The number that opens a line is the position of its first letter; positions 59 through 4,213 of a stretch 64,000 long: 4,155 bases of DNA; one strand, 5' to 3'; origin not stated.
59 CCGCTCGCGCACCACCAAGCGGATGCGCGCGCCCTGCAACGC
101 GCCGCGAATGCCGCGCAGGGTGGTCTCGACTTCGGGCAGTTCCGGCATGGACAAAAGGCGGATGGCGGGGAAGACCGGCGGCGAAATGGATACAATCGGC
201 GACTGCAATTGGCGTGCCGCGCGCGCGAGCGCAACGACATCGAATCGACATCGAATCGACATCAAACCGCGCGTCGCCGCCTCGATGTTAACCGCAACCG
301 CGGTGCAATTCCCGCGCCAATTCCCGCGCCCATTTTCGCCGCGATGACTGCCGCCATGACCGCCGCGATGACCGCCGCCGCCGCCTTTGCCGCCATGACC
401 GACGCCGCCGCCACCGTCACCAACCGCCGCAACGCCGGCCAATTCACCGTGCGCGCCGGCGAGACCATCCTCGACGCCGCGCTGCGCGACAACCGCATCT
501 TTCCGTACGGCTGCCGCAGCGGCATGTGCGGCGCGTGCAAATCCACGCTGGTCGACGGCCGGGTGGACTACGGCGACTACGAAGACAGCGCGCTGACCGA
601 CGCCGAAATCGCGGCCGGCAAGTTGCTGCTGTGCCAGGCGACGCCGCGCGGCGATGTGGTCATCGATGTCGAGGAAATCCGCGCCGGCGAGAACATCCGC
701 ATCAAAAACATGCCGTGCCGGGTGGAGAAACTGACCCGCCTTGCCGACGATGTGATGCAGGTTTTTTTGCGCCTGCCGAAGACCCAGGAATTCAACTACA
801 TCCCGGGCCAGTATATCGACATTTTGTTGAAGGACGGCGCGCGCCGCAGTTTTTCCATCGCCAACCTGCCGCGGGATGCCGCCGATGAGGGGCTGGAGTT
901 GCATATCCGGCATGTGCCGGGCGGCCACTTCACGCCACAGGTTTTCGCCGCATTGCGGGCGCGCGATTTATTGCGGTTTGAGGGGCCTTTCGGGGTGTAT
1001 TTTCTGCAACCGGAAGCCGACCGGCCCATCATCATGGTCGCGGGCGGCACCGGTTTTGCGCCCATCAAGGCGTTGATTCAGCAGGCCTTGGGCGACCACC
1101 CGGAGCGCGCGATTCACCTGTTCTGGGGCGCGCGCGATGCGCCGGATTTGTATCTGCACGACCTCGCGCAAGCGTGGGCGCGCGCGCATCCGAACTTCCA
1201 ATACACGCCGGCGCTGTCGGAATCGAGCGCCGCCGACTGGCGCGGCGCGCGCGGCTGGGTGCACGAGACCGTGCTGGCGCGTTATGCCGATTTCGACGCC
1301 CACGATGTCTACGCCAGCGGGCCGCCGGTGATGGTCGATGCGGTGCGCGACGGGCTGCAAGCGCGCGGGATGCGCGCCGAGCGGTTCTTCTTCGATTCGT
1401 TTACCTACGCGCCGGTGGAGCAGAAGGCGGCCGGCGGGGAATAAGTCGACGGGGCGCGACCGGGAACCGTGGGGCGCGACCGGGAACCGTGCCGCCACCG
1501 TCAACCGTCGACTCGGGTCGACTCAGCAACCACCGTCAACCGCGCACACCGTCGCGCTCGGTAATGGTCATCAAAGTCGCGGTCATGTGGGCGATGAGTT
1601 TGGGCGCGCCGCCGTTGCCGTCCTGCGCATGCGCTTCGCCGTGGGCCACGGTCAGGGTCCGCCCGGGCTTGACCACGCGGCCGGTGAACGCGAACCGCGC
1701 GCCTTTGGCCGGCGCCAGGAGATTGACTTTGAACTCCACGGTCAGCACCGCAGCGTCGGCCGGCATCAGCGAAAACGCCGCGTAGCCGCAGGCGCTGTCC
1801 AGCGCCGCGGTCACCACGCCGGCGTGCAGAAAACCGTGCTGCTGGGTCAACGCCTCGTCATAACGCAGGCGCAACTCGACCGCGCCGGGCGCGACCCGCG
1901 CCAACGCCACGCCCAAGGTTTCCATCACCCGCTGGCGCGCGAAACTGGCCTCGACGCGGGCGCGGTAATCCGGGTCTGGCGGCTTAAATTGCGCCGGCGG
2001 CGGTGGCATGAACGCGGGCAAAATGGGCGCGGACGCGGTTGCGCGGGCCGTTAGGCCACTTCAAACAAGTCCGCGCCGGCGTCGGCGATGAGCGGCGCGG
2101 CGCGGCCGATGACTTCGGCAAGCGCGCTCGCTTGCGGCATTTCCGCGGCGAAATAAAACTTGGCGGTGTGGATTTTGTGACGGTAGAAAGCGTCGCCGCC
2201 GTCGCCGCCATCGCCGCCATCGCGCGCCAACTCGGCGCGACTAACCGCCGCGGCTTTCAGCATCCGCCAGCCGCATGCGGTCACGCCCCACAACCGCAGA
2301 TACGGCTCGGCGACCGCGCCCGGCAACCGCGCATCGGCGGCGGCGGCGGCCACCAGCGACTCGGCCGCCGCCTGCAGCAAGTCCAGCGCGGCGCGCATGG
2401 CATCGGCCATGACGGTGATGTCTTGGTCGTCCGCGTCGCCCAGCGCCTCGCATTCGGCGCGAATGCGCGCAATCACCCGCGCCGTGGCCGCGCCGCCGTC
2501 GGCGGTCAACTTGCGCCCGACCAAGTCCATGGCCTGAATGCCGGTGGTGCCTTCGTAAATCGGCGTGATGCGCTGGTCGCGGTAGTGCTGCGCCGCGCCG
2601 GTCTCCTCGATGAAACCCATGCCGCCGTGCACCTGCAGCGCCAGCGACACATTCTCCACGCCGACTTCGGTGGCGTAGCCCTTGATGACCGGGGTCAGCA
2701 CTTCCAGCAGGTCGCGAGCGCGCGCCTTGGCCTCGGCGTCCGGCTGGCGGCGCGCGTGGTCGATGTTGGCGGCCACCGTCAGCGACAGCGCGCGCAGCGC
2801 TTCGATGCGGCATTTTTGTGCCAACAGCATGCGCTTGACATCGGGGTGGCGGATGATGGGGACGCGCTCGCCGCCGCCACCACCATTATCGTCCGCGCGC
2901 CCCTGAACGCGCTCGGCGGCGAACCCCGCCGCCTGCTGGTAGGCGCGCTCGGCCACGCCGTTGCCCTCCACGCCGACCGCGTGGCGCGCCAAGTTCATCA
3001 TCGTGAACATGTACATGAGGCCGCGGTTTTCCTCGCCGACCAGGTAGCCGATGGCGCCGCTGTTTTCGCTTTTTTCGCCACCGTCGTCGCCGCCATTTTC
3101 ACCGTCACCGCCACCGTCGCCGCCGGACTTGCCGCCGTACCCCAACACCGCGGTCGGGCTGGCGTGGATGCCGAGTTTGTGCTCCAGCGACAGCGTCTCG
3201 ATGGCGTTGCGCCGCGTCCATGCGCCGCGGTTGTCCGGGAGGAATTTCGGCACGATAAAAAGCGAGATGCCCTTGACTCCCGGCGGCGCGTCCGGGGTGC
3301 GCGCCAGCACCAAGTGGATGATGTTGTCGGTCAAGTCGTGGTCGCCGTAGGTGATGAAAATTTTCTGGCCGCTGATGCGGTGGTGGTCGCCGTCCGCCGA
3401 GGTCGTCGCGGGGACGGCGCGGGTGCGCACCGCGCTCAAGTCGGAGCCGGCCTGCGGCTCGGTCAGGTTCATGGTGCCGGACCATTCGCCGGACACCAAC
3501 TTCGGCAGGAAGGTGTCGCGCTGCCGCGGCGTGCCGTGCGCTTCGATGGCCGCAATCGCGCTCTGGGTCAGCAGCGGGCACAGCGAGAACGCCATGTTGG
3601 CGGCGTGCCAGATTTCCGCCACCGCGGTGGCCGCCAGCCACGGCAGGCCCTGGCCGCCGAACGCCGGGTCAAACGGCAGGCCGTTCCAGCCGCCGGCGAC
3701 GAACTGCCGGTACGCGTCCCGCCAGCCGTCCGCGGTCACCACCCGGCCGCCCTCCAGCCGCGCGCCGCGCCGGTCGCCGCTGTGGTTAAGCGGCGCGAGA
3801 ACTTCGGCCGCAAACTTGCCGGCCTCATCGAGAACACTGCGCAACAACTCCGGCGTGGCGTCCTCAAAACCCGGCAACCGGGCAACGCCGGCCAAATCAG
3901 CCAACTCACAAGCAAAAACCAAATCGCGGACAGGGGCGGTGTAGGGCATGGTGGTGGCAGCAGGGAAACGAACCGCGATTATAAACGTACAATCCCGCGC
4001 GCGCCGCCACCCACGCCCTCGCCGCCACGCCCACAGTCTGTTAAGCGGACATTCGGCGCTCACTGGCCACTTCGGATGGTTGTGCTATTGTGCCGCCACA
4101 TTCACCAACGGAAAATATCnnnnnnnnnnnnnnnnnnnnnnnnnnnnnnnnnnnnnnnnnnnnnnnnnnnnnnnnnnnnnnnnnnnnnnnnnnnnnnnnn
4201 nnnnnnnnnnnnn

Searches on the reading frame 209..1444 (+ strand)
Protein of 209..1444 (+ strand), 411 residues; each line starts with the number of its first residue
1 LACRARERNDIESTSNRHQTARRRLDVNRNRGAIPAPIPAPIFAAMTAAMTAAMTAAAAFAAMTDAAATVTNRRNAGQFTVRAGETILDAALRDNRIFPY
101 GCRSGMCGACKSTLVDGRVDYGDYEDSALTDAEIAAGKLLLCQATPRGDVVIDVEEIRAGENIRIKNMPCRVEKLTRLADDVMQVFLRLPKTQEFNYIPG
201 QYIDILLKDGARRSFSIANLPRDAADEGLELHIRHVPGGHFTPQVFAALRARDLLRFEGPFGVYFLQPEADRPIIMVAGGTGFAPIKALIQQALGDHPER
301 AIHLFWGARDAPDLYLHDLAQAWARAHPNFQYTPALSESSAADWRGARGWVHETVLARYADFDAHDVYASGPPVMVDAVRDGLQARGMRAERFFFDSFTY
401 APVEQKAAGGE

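Call 77: search_protein_families(library=pfam, proteins=[window:209-1444:+], max_evalue=0.001)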
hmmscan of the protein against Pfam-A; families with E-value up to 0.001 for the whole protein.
window:209-1444:+ (411 aa): 3 families
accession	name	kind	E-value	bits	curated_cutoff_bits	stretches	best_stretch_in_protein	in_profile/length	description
PF00175.26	NAD_binding_1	-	2.8e-22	79.9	22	1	276-380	1-108/109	Oxidoreductase NAD-binding domain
PF00111.32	Fer2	-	2e-15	56.9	21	1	78-146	9-76/77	2Fe-2S iron-sulfur cluster binding domain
PF00970.30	FAD_binding_6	-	1.5e-11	44.9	21.1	1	170-263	2-96/99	Oxidoreductase FAD-binding domain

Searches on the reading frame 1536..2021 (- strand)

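Call 77: search_protein_families(library=pfam, proteins=[window:1536-2021:-], max_evalue=0.001)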
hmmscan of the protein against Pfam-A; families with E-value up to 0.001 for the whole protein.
window:1536-2021:- (161 aa): 3 families
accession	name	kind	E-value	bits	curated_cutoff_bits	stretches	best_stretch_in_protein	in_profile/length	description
PF03061.28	4HBT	-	1.2e-12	48.4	20.6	1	62-136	1-76/79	Thioesterase superfamily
PF13622.12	4HBT_3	-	2.5e-06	28.1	24.3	1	61-150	8-82/83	Acyl-CoA thioesterase N-terminal domain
PF14539.12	DUF4442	-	0.00089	19.9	25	0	34-108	17-91/132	Domain of unknown function (DUF4442)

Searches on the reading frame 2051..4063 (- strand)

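Call 77: search_protein_families(library=pfam, proteins=[window:2051-4063:-], max_evalue=0.001)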
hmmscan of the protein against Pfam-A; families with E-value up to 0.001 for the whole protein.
window:2051-4063:- (670 aa): 6 families
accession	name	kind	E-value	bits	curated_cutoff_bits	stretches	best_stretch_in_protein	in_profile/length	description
PF12806.12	Acyl-CoA_dh_C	-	3.6e-24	85.7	30.3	1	531-656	2-117/124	Acetyl-CoA dehydrogenase C-terminal like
PF00441.29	Acyl-CoA_dh_1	-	6.8e-22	78.7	22.4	1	346-514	1-145/150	Acyl-CoA dehydrogenase, C-terminal domain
PF02771.21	Acyl-CoA_dh_N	-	1.4e-13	51.6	22.9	1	75-193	5-113/113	Acyl-CoA dehydrogenase, N-terminal domain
PF02770.24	Acyl-CoA_dh_M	-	2.7e-09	37.5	33.3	1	198-303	2-88/97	Acyl-CoA dehydrogenase, middle domain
PF22924.1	ACOX_C_alpha1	-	4.8e-07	30.2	27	1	356-507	4-157/169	Acyl-CoA oxidase, C-alpha1 domain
PF08028.16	Acyl-CoA_dh_2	-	6.4e-05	23.7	22.7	1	369-505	9-131/134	Acyl-CoA dehydrogenase, C-terminal domain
